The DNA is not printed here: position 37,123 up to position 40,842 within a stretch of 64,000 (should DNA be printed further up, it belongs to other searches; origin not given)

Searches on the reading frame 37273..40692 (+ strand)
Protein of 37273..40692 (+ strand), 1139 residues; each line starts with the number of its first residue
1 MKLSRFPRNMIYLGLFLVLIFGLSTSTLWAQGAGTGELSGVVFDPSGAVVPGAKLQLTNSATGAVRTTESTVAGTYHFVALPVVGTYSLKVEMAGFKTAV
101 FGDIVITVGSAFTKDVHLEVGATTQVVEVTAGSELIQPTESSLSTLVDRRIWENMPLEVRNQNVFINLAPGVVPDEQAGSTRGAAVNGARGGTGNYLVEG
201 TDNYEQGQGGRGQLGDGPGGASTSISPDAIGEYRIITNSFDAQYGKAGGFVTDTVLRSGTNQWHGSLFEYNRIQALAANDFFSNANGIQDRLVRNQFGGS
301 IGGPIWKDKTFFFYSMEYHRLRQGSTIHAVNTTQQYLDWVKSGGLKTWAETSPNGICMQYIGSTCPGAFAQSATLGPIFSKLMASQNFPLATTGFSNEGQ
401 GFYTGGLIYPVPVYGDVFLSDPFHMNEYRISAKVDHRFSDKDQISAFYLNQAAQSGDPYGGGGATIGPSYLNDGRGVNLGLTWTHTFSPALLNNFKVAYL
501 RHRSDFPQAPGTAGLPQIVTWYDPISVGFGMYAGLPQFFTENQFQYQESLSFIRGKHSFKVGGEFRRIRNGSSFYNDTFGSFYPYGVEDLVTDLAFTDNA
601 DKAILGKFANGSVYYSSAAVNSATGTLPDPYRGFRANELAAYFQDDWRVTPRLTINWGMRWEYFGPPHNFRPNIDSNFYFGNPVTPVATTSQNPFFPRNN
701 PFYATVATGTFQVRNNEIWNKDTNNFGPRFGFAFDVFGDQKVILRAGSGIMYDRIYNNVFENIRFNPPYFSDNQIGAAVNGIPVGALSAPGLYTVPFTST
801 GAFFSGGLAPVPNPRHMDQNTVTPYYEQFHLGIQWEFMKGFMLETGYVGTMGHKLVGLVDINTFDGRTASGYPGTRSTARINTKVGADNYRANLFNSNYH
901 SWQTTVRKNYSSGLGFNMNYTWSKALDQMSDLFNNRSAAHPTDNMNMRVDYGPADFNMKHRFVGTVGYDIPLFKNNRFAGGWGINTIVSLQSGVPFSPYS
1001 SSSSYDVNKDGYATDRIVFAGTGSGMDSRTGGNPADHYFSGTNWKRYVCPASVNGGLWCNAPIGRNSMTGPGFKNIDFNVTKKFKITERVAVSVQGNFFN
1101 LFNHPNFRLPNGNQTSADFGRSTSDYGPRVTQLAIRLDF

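Call 63: search_protein_families(library=pfam, proteins=[window:37273-40692:+], max_evalue=0.00001)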
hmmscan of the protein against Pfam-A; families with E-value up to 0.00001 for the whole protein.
window:37273-40692:+ (1139 aa): 2 families
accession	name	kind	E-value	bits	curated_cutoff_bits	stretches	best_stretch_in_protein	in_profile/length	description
PF25183.1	OMP_b-brl_4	-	1.2e-165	553.7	30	1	255-1132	1-838/838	Outer membrane beta barrel domain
PF13620.12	CarboxypepD_reg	-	1.4e-17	64.3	32.3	1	38-119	2-82/82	Carboxypeptidase regulatory-like domain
